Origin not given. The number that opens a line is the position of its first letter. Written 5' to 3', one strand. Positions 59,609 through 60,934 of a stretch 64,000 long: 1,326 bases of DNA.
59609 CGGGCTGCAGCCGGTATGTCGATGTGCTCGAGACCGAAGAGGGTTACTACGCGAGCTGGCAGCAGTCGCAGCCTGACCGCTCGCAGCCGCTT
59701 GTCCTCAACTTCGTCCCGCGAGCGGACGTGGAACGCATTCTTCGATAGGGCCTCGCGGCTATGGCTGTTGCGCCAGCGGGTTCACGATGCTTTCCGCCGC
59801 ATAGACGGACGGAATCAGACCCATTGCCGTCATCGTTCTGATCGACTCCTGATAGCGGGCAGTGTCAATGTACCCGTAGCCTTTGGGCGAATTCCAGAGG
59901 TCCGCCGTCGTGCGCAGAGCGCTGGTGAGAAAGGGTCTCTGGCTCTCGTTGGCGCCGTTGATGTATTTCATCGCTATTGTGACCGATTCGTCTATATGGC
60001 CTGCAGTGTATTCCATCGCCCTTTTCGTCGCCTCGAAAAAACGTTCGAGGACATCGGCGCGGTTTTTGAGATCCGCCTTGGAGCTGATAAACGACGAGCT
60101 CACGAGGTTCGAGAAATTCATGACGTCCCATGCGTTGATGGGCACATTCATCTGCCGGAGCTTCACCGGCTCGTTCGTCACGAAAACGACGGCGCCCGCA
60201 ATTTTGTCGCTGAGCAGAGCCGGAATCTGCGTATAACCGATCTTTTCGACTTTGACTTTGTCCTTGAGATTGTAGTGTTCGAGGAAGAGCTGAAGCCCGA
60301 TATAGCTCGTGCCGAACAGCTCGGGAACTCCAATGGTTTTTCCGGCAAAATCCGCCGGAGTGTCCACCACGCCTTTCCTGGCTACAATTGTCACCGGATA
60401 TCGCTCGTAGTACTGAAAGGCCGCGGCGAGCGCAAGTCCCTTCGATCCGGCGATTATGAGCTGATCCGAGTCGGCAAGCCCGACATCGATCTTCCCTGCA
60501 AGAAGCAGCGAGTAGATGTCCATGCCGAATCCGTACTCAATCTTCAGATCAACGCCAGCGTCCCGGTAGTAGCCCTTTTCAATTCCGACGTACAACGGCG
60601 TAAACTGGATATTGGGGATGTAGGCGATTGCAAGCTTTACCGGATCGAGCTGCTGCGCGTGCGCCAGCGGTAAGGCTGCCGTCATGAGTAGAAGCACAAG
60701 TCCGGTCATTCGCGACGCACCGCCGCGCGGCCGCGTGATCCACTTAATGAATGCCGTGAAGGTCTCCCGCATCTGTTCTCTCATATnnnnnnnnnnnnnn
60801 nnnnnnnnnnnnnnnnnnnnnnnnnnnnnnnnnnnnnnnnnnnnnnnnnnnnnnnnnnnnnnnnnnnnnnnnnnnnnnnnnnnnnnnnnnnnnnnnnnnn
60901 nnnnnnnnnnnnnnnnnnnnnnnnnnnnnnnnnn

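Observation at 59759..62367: Riboswitch-controlled ThiXYZ/RibXY-like ABC importer with ATPase and permease fused into one polypeptide: candidate riboflavin uptake system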

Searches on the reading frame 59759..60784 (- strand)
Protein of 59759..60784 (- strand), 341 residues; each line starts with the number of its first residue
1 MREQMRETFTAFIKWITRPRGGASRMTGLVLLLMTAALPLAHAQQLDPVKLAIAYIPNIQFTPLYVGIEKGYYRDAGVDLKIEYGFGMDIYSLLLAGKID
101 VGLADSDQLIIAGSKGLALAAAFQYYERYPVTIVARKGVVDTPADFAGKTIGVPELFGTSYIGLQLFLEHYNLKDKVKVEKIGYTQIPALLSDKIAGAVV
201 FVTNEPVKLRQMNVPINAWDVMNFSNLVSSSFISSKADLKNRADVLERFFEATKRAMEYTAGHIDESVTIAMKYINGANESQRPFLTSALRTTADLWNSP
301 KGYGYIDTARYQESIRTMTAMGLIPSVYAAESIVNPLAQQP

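Call 3: search_protein_families(library=pfam, proteins=[window:59759-60784:-], max_evalue=0.01)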
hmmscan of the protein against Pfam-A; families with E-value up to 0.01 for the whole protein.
window:59759-60784:- (341 aa): 2 families
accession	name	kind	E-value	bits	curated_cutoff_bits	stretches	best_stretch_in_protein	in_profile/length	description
PF09084.16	NMT1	-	6.7e-34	118.1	20.5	1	58-265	1-214/216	NMT1/THI5 like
PF13379.11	NMT1_2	-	4.2e-06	27.2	24.7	1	46-208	3-183/252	NMT1-like family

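Call 4: search_protein_families(library=ncbifam, proteins=[window:59759-60784:-], max_evalue=0.01)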
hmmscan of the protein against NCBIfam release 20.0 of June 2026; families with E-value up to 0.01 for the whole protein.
window:59759-60784:- (341 aa): 3 families
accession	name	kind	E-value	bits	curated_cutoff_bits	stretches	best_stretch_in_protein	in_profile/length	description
TIGR01728.1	SsuA_fam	subfamily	1.6e-07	30.9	163.5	1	52-276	2-232/290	aliphatic sulfonate ABC transporter substrate-binding protein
TIGR01729.1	taurine_ABC_bnd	equivalog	2.1e-06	27.4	304.25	1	83-178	33-130/300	taurine ABC transporter substrate-binding protein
NF008553.0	PRK11480.1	equivalog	0.004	16.4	490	1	83-200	57-175/320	taurine ABC transporter substrate-binding protein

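Call 7: search_solved_structures(query=window:59759-60784:-, max_evalue=0.01)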
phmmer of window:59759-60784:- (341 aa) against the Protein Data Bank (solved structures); distinct sequences matched with E-value up to 0.01: 9.
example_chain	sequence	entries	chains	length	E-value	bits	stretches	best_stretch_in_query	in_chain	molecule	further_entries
3ix1_A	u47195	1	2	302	4.9e-12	48.9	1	46-321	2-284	N-formyl-4-amino-5-aminomethyl-2-methylpyrimidine binding protein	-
4nmy_A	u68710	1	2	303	3.5e-11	46.1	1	49-301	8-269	ABC-type transport system, extracellular solute-binding protein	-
2x7p_A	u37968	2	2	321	9.5e-08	34.8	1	42-277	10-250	POSSIBLE THIAMINE BIOSYNTHESIS ENZYME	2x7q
3qsl_A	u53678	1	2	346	1.4e-06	31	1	34-176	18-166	Putative exported protein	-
4h65_A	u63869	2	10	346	3e-06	29.9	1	48-201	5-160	Pyrimidine precursor biosynthesis enzyme THI5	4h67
4h6d_F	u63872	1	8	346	3.9e-06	29.5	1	48-202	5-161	Pyrimidine precursor biosynthesis enzyme THI5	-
4esx_A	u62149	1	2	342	0.00043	22.8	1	62-173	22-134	Pyrimidine biosynthesis enzyme THI13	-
4esw_A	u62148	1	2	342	0.00081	21.9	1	62-173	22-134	Pyrimidine biosynthesis enzyme THI13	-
6ssy_A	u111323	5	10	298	0.0029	20.1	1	78-192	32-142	Taurine-binding periplasmic protein | Taurine ABC transporter substrate-binding protein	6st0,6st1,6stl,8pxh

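Call 11: find_homologous_proteins(query=window:59759-60784:-, max_evalue=0.00001)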
Query window:59759-60784:- (341 aa): 281 proteins with E <= 0.00001 among 8000 candidates; the best 120 are listed.
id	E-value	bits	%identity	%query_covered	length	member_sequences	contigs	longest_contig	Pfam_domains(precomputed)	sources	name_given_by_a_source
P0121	1.1e-221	753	100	100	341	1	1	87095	PF13379.12,PF09084.17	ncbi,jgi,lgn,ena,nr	ncbi:MAG TPA: ABC transporter substrate-binding protein [Spirochaetia bacterium]|nr:ABC transporter 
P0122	3.7e-192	656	86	100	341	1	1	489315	PF09084.17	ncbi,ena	-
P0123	3.9e-172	590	81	96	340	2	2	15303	PF13379.12,PF09084.17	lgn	-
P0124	2.0e-171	588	79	100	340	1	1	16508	PF09084.17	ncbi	ncbi:ABC transporter substrate-binding protein [Salinispira pacifica]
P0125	1.8e-142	492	67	98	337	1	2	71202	PF13379.12,PF09084.17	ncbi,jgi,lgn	jgi:NitT/TauT family transport system substrate-binding protein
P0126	2.2e-133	462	69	88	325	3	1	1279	PF13379.12,PF09084.17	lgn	-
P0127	8.1e-132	457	66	94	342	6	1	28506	PF13379.12,PF09084.17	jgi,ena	-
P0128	2.1e-130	453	67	87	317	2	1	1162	PF13379.12,PF09084.17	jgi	-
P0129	5.5e-130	451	62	99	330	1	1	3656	PF13379.12,PF09084.17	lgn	-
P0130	5.6e-129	448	64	94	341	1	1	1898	PF13379.12,PF09084.17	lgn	-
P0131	2.8e-127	442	64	92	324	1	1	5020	PF13379.12,PF09084.17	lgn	-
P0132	5.3e-125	435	65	87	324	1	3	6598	PF13379.12,PF09084.17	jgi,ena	-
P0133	1.7e-124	433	62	95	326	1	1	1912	PF13379.12,PF09084.17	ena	-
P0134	5.7e-124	432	61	91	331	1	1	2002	PF09084.17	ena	-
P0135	1.6e-122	427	62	92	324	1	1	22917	PF13379.12,PF09084.17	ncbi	-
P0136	6.5e-121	422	61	92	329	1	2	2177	PF09084.17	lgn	-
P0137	4.8e-119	415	63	87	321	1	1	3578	PF09084.17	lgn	-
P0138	8.9e-119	414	61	87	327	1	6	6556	PF13379.12,PF09084.17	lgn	-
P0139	2.1e-118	413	62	87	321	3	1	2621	PF09084.17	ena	-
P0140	3.4e-118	413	60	86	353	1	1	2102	PF13379.12,PF09084.17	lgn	-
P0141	3.7e-117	409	59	87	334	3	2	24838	PF09084.17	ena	-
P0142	2.6e-115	403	60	87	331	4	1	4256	PF09084.17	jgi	-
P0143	9.8e-115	401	58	91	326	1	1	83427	PF09084.17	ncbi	-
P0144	8.6e-110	385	61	87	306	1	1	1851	PF13379.12,PF09084.17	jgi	-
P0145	1.5e-109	384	57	91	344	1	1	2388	PF13379.12,PF09084.17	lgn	-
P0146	3.2e-108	380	57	86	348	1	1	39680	PF09084.17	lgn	-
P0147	4.9e-106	373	56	87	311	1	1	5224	PF09084.17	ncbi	-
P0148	8.9e-103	362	53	94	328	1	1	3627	PF13379.12,PF09084.17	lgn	-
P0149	9.0e-102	359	53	90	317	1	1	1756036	PF13379.12,PF09084.17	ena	-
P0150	1.4e-101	358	56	87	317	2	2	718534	PF13379.12,PF09084.17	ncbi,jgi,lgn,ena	jgi:NitT/TauT family transport system substrate-binding protein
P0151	1.8e-101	358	53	90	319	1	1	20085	PF13379.12,PF09084.17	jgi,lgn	jgi:NitT/TauT family transport system substrate-binding protein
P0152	2.3e-101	357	53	91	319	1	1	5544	PF13379.12,PF09084.17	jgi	jgi:NitT/TauT family transport system substrate-binding protein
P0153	7.3e-101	356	54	84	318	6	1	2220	PF13379.12,PF09084.17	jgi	jgi:NitT/TauT family transport system substrate-binding protein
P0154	1.1e-100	355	54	86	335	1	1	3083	PF13379.12,PF09084.17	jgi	jgi:NitT/TauT family transport system substrate-binding protein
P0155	1.6e-100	355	54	85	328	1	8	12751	PF13379.12,PF09084.17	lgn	-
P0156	2.0e-100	354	53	85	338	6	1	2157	PF13379.12,PF09084.17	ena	-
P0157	2.4e-100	354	51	91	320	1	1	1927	PF13379.12,PF09084.17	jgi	jgi:NitT/TauT family transport system substrate-binding protein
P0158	7.4e-100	352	51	92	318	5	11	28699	PF13379.12,PF09084.17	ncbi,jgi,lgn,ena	ncbi:MAG: ABC transporter substrate-binding protein [Spirochaetia bacterium]|jgi:NitT/TauT family tr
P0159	7.8e-100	352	52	94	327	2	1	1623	PF13379.12,PF09084.17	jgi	jgi:NitT/TauT family transport system substrate-binding protein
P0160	1.1e-99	352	52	90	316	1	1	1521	PF13379.12,PF09084.17,PF12974.13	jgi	jgi:NitT/TauT family transport system substrate-binding protein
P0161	1.5e-99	351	53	89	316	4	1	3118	PF13379.12,PF09084.17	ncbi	-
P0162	2.1e-99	351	53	89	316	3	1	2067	PF13379.12,PF09084.17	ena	-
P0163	6.2e-99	349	52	91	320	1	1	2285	PF13379.12,PF09084.17,PF12974.13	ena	-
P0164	7.7e-99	349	52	94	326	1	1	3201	PF13379.12,PF09084.17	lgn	-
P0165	1.6e-98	348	53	87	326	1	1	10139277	PF09084.17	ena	-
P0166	2.0e-98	348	52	88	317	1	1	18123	PF13379.12,PF09084.17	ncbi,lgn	ncbi:MAG: ABC transporter substrate-binding protein [Spirochaetales bacterium]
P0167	2.3e-98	347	51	93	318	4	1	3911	PF13379.12,PF09084.17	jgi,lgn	jgi:NitT/TauT family transport system substrate-binding protein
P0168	2.5e-98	347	52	85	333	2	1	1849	PF13379.12,PF09084.17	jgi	jgi:NitT/TauT family transport system substrate-binding protein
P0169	2.9e-98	347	51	85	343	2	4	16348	PF13379.12,PF09084.17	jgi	-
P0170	3.1e-98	347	54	89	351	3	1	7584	PF13379.12,PF09084.17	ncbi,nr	ncbi:MAG: ABC transporter substrate-binding protein [bacterium]|nr:ABC transporter substrate-binding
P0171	5.1e-98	346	53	91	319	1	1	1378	PF13379.12,PF09084.17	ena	-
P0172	6.4e-98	346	51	94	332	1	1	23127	PF13379.12,PF09084.17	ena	-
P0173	6.8e-98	346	52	91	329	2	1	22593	PF13379.12,PF09084.17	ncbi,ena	-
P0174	9.1e-98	345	52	92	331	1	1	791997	PF13379.12,PF09084.17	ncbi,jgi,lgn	-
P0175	9.1e-98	345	54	85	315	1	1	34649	PF13379.12,PF09084.17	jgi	jgi:NitT/TauT family transport system substrate-binding protein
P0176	9.3e-98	345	54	85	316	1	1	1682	PF13379.12,PF09084.17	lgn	-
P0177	1.3e-97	345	51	87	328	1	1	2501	PF09084.17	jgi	jgi:NitT/TauT family transport system substrate-binding protein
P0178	2.1e-97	344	55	85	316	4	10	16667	PF13379.12,PF09084.17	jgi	-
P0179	2.6e-97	344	52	89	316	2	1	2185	PF13379.12,PF09084.17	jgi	jgi:NitT/TauT family transport system substrate-binding protein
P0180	2.7e-97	344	54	84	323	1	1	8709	PF13379.12,PF09084.17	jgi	jgi:NitT/TauT family transport system substrate-binding protein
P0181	3.2e-97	344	54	85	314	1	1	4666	PF13379.12,PF09084.17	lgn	-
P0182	3.3e-97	344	51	89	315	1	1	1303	PF13379.12,PF09084.17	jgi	-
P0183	3.6e-97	344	50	90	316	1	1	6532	PF13379.12,PF09084.17,PF12974.13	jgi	jgi:NitT/TauT family transport system substrate-binding protein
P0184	5.3e-97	343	51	85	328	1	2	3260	PF09084.17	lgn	-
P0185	6.0e-97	343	53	90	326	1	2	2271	PF13379.12,PF09084.17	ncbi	-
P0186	6.4e-97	343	51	94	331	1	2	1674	PF13379.12,PF09084.17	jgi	-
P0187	1.1e-96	342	54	87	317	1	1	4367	PF13379.12,PF09084.17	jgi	jgi:NitT/TauT family transport system substrate-binding protein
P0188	1.2e-96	342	51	91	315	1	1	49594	PF13379.12,PF09084.17,PF12974.13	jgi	jgi:NitT/TauT family transport system substrate-binding protein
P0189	1.3e-96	342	52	86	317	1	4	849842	PF13379.12,PF09084.17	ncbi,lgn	-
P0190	1.3e-96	342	50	91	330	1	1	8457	PF13379.12,PF09084.17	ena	-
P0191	1.5e-96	341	51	94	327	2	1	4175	PF13379.12,PF09084.17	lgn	-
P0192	1.7e-96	341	50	91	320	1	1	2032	PF13379.12,PF09084.17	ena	-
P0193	1.7e-96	341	52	89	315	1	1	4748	PF13379.12,PF09084.17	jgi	jgi:NitT/TauT family transport system substrate-binding protein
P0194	1.9e-96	341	50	92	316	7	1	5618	PF13379.12,PF09084.17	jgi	jgi:NitT/TauT family transport system substrate-binding protein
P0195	2.7e-96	341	53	85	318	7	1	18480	PF13379.12,PF09084.17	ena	-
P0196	3.1e-96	340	52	90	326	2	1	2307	PF13379.12,PF09084.17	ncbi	-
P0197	3.8e-96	340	52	90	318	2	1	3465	PF13379.12,PF09084.17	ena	-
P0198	3.8e-96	340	51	91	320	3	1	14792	PF13379.12,PF09084.17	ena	-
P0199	3.8e-96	340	52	85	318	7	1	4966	PF13379.12,PF09084.17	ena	-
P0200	5.2e-96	340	52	85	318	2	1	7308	PF13379.12,PF09084.17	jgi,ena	-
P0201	5.7e-96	340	53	88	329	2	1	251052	PF13379.12,PF09084.17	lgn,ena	-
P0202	8.5e-96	339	52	91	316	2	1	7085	PF13379.12,PF09084.17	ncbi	-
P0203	9.5e-96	339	53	84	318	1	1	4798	PF13379.12,PF09084.17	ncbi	-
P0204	1.5e-95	338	51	92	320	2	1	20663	PF13379.12,PF09084.17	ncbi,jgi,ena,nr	ncbi:MAG TPA: ABC transporter substrate-binding protein [Spirochaetia bacterium]|nr:ABC transporter 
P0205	1.5e-95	338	51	93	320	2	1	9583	PF13379.12,PF09084.17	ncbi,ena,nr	ncbi:MAG TPA: ABC transporter substrate-binding protein [Spirochaetia bacterium]|nr:ABC transporter 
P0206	1.7e-95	338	52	91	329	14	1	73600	PF13379.12,PF09084.17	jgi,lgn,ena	-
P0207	1.7e-95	338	54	85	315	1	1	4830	PF13379.12,PF09084.17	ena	-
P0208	1.7e-95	338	51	85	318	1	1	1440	PF13379.12,PF09084.17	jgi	jgi:NitT/TauT family transport system substrate-binding protein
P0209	1.8e-95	338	52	85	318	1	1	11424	PF13379.12,PF09084.17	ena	-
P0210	2.1e-95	338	52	89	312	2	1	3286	PF13379.12,PF09084.17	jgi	jgi:NitT/TauT family transport system substrate-binding protein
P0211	2.3e-95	338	52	86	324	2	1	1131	PF13379.12,PF09084.17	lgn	-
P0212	2.4e-95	338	54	85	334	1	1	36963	PF09084.17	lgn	-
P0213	2.6e-95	337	53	85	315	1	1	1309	PF13379.12,PF09084.17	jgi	-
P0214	2.8e-95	337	51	92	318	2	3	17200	PF13379.12,PF09084.17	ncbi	ncbi:MAG: ABC transporter substrate-binding protein [Spirochaetia bacterium]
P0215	3.0e-95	337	52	89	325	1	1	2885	PF13379.12,PF09084.17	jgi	jgi:NitT/TauT family transport system substrate-binding protein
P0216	3.4e-95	337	52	85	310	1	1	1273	PF13379.12,PF09084.17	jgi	-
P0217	3.5e-95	337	54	85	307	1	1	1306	PF13379.12,PF09084.17,PF12974.13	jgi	jgi:NitT/TauT family transport system substrate-binding protein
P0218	5.6e-95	336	49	93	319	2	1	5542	PF13379.12,PF09084.17,PF12974.13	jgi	-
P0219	6.5e-95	336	51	92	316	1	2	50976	PF13379.12,PF09084.17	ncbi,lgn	-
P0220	8.3e-95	336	51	90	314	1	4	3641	PF13379.12,PF09084.17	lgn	-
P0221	8.7e-95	336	53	85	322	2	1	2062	PF13379.12,PF09084.17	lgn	-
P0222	9.9e-95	335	50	91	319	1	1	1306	PF13379.12,PF09084.17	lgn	-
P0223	1.2e-94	335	51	90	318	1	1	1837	PF13379.12,PF09084.17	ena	-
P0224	1.2e-94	335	54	84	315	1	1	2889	PF09084.17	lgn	-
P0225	1.3e-94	335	51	92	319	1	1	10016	PF13379.12,PF09084.17,PF12974.13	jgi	jgi:NitT/TauT family transport system substrate-binding protein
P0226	1.5e-94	335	50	92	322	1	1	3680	PF13379.12,PF09084.17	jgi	jgi:NitT/TauT family transport system substrate-binding protein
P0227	1.5e-94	335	50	93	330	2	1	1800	PF13379.12,PF09084.17,PF12974.13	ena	-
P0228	1.6e-94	335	53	85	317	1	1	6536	PF09084.17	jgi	jgi:NitT/TauT family transport system substrate-binding protein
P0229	2.1e-94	334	52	86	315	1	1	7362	PF13379.12,PF09084.17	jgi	jgi:NitT/TauT family transport system substrate-binding protein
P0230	2.2e-94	334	54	84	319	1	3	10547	PF13379.12,PF09084.17,PF12974.13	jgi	jgi:NitT/TauT family transport system substrate-binding protein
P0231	2.4e-94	334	52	85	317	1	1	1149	PF13379.12,PF09084.17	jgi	jgi:NitT/TauT family transport system substrate-binding protein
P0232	2.7e-94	334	51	90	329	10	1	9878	PF13379.12,PF09084.17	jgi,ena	jgi:NitT/TauT family transport system substrate-binding protein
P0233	3.1e-94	334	50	91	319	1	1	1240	PF13379.12,PF09084.17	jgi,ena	-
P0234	3.3e-94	334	50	91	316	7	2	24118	PF13379.12,PF09084.17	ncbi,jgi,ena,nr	ncbi:MAG TPA: ABC transporter substrate-binding protein [Spirochaetales bacterium]|nr:ABC transporte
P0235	3.9e-94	334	51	85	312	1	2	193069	PF13379.12,PF09084.17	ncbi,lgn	-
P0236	4.8e-94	333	49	86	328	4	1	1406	PF13379.12,PF09084.17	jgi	jgi:NitT/TauT family transport system substrate-binding protein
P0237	4.9e-94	333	51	85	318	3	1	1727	PF13379.12,PF09084.17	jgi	-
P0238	6.3e-94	333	49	92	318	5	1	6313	PF13379.12,PF09084.17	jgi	-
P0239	7.1e-94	333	52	90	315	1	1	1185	PF13379.12,PF09084.17,PF12974.13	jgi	jgi:NitT/TauT family transport system substrate-binding protein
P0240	7.3e-94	333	52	86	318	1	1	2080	PF13379.12,PF09084.17,PF12974.13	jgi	jgi:NitT/TauT family transport system substrate-binding protein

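Call 15: find_related_loci(query=A1, collection=genome_contigs, flank=5000)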
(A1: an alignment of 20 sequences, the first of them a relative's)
Query A1 (341 aa) in genome_contigs; peptide patterns used: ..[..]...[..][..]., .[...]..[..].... (x = any residue, [..] = any of these).
72 stretches matched a pattern; 44 encode a relative of the query (tblastn E <= 1e-3); 44 distinct loci.
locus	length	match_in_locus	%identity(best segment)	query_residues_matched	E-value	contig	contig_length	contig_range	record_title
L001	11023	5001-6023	86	1-341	0e+0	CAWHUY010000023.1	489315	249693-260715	MAG: uncultured Spirochaetota bacterium isolate MFD02416.bin.2.175 genome assembly, contig: contig_75213, whole genome s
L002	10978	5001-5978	82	15-340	0e+0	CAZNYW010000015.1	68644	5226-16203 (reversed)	MAG TPA_asm: uncultured Spirochaetales bacterium isolate binchicken_co150_687 genome assembly, contig: NODE_710_length_6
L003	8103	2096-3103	66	4-339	2e-151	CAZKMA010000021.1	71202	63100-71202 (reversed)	MAG TPA_asm: uncultured Spirochaetales bacterium isolate binchicken_co224_265 genome assembly, contig: NODE_212_length_7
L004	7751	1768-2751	66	18-339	9e-139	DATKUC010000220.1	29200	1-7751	MAG TPA_asm: Spirochaetia bacterium isolate SMAG_U14097 k141_391211, whole genome shotgun sequence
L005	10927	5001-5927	65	29-338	6e-137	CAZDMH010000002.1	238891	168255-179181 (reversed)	MAG TPA_asm: uncultured Spirochaetales bacterium isolate binchicken_co151_533 genome assembly, contig: NODE_14_length_23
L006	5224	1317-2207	56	42-337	7e-114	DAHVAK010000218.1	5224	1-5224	MAG TPA_asm: Spirochaetales bacterium isolate clean1700 k141_75342, whole genome shotgun sequence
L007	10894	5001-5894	55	40-337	8e-112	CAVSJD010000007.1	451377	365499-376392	MAG: uncultured Spirochaetota bacterium isolate MFD01721.bin.2.19 genome assembly, contig: contig_39717, whole genome sh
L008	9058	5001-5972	50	10-335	4e-108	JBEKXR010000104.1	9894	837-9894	MAG: Spirochaetia bacterium isolate SPRUCE 656 SPRUCE_656_105, whole genome shotgun sequence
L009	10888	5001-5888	56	43-338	3e-108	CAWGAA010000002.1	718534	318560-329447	MAG: uncultured Spirochaetota bacterium isolate MFD04408.bin.1.18 genome assembly, contig: contig_25413, whole genome sh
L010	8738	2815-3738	52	29-337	3e-105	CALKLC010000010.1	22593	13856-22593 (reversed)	MAG: uncultured Spirochaetales bacterium isolate R1_Bin_Bin_54_1 genome assembly, contig: c_000001581206, whole genome s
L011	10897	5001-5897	52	39-337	3e-105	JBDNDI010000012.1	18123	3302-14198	MAG: Spirochaetales bacterium isolate RM_bin7_OCT21 C12, whole genome shotgun sequence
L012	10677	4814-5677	53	47-335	2e-102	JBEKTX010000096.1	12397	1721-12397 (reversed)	MAG: Spirochaetia bacterium isolate SPRUCE 568 SPRUCE_568_96, whole genome shotgun sequence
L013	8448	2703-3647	51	19-335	3e-102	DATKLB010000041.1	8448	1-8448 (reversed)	MAG TPA_asm: Spirochaetia bacterium isolate SMAG_U14674 k141_4130977, whole genome shotgun sequence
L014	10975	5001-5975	51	22-341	5e-102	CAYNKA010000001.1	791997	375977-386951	MAG TPA_asm: uncultured Spirochaetaceae bacterium isolate binchicken_co20_228 genome assembly, contig: NODE_2_length_791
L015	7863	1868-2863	48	14-335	2e-101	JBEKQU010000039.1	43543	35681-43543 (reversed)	MAG: Spirochaetia bacterium isolate SPRUCE 495 SPRUCE_495_39, whole genome shotgun sequence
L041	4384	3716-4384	59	51-273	5e-88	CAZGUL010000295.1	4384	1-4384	MAG TPA_asm: uncultured Spirochaetaceae bacterium isolate binchicken_co117_13 genome assembly, contig: NODE_33351_length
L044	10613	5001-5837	29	46-324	6e-39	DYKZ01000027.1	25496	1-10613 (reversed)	MAG TPA_asm: Anaerolinea thermophila isolate SulCav_AS07-7_3_61_171 SulCav_AS07_7_1825_length_25496_cov_89_943949, whole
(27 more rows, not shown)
